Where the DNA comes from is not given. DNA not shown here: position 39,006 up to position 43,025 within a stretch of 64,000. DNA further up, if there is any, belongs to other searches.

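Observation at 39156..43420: Giant TIR-cyclase-STAND-TPR protein behind an AT-rich island: candidate defence/signalling module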

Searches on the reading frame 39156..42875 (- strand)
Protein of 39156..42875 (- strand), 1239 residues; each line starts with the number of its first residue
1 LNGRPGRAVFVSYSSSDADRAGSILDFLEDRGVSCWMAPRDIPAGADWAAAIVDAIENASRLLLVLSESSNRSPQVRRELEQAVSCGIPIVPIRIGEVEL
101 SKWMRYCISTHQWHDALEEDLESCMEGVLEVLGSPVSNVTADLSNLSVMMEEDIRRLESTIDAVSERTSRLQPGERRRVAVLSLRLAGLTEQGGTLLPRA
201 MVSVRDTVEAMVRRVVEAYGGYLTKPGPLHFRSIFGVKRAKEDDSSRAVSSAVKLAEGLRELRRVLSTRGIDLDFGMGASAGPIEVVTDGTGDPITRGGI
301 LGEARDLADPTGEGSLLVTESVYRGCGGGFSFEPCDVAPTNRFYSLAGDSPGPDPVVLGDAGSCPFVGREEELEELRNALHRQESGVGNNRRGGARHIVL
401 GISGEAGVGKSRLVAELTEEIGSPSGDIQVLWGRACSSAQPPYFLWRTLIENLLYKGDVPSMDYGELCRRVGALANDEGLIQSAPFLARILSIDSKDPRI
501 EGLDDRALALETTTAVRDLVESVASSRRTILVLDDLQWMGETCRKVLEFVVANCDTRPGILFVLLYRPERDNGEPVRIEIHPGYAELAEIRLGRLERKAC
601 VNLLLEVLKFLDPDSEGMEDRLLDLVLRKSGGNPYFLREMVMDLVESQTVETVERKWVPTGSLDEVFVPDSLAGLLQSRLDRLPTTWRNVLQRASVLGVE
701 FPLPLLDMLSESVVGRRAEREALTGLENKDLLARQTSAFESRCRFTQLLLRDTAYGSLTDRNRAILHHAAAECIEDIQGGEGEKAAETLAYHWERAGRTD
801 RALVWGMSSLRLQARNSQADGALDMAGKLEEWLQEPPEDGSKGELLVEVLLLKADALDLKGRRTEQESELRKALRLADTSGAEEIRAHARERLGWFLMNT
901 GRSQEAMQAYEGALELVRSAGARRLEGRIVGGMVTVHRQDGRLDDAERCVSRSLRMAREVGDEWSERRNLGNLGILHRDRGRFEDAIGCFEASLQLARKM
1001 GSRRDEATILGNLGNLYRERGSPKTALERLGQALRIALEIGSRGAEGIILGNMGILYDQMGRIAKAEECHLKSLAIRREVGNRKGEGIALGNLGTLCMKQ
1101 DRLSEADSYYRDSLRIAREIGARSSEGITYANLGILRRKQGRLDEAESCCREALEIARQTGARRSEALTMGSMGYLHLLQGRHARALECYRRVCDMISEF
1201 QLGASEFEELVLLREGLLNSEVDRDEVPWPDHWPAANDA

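Call 5: search_protein_families(library=pfam, proteins=[window:39156-42875:-], max_evalue=0.1)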
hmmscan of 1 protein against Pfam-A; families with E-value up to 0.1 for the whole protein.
window:39156-42875:- (1239 aa): 25 families
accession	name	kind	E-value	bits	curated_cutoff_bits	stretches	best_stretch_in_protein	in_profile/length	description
PF13424.12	TPR_12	-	2.5e-49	165.8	30.1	5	1128-1196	4-74/77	Tetratricopeptide repeat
PF00515.34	TPR_1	-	2.3e-33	113.1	27.8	4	1129-1157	3-31/34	Tetratricopeptide repeat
PF13374.12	TPR_10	-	1.5e-28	98.3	27.5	5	1129-1160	4-35/42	Tetratricopeptide repeat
PF07719.23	TPR_2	-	2.3e-27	93.2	27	2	1130-1158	4-32/34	Tetratricopeptide repeat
PF13176.12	TPR_7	-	2.4e-27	93.1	27.9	4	970-1003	2-35/36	Tetratricopeptide repeat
PF13181.12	TPR_8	-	3.2e-26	89.6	25.7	2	1130-1159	4-33/34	Tetratricopeptide repeat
PF13676.11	TIR_2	-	5.8e-22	78.9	28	1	9-117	1-109/122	TIR domain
PF17874.7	TPR_MalT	-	2.6e-21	76.7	45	4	1047-1193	40-187/336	MalT-like TPR region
PF13191.12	AAA_16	-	1.6e-15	58.4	32.6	1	365-561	1-165/167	AAA ATPase domain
PF13432.12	TPR_16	-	3.8e-09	37.3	32.7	1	973-1034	3-57/65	Tetratricopeptide repeat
PF13428.12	TPR_14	-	1.7e-07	31.7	23.5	0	889-919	3-33/44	Tetratricopeptide repeat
PF07721.20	TPR_4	-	1.7e-07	31.6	27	0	1172-1192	6-26/26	Tetratricopeptide repeat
PF13414.12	TPR_11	-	3.2e-06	27.1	26.8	0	1014-1036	1-23/42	TPR repeat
PF01582.25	TIR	-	3.4e-05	24.1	21.3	1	24-86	21-83/179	TIR domain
PF24885.1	TPR_NPHP3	-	7.7e-05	22.6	100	0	1090-1166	144-222/239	Nephrocystin-3 TPR domain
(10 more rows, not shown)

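Call 6: search_protein_families(library=padloc, proteins=[window:39156-42875:-], max_evalue=0.1)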
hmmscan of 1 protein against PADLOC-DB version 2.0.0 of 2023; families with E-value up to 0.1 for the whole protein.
window:39156-42875:- (1239 aa): 8 families
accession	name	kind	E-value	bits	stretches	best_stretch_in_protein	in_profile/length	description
PDLC01169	TPR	-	3.1e-32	109.9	3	931-1037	113-218/252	TPR repeats containing protein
PDLC02012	SAVED5--SAVED_TIR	-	3.7e-10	37.5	1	7-84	14-92/404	-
PDLC01092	C3a198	-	1.2e-06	25.8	2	1092-1160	201-268/523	TPR protein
PDLC02421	Aga_TIR-PNTD1-PNTD2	-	0.00035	17.8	1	28-88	26-87/430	Class I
PDLC02403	Aga_TIR-PNTD1-PNTD2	-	0.00092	16.4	1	28-87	25-85/443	Class I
PDLC00436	ThsB1|ThsB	-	0.011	13.3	1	8-80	37-113/183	TIR-like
PDLC04136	mad4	-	0.021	13.6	0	510-554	45-92/110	mads_4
PDLC02164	Avs2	-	0.024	10.3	1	370-420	317-367/1504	-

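Call 7: search_protein_families(library=ncbifam, proteins=[window:39156-42875:-], max_evalue=0.1)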
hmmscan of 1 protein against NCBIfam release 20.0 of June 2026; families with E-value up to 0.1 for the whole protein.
window:39156-42875:- (1239 aa): 18 families
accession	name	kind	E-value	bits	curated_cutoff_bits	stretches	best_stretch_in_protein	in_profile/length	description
TIGR03903.1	TOMM_kin_cyc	equivalog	1.3e-46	159.1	705.75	2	174-956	283-1045/1267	TOMM system kinase/cyclase fusion protein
NF041717.1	HaaA_phane_TPR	equivalog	2.3e-29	102.1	1125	2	871-1123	616-868/882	cyclophane-containing RiPP biosynthesis TPR protein HaaT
NF053520.1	HK_Porph_FimS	equivalog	3.1e-24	85.2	600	2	1053-1191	130-268/618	sensor histidine kinase FimS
NF053720.1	NsdA_fam_reg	subfamily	1.2e-19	71.1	75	6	1094-1172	208-286/432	NsdA family TPR-like regulatory protein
NF053617.1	SARPRegAfsRStmc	equivalog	3.9e-19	68.1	1430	1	909-1166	718-975/986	SARP-family global regulator AfsR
TIGR02521.1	type_IV_pilW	equivalog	4.2e-11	42.8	154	1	1001-1196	25-198/234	type IV pilus biogenesis/stability protein PilW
NF033762.1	social_mot_Tgl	equivalog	2.5e-09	36.9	225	1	894-1066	38-189/252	social motility TPR repeat lipoprotein Tgl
NF002725.1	PRK02603.1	equivalog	1.2e-08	35.2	143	1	978-1068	46-127/173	photosystem I assembly protein Ycf3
TIGR00540.1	TPR_hemY_coli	hypoth_equivalog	0.0001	21.2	142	1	1092-1153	331-385/385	heme biosynthesis-associated TPR protein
NF053779.1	BT3442_fam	equivalog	0.00053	18.8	940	1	973-1078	148-253/563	BT3442 family protein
NF040959.1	MamA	equivalog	0.0032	16.9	200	0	1004-1196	34-202/204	magnetosome protein MamA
NF052312.1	T9SS_PorW_SprE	equivalog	0.0041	15.8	250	0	1093-1160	296-361/716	type IX secretion system periplasmic lipoprotein PorW/SprE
NF047507.1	TPR_BatC_Lepto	exception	0.0071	15.8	175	0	980-1036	71-125/214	TPR repeat-containing protein BatC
NF058541.1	SusR_regulator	equivalog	0.0074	15.5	480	0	1046-1124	202-278/515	SusR family glycan utilization regulator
NF058526.1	Thoeris_type3_ThcB4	equivalog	0.013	14.4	220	1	7-102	128-224/375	Thoeris type III anti-phage system protein ThcB4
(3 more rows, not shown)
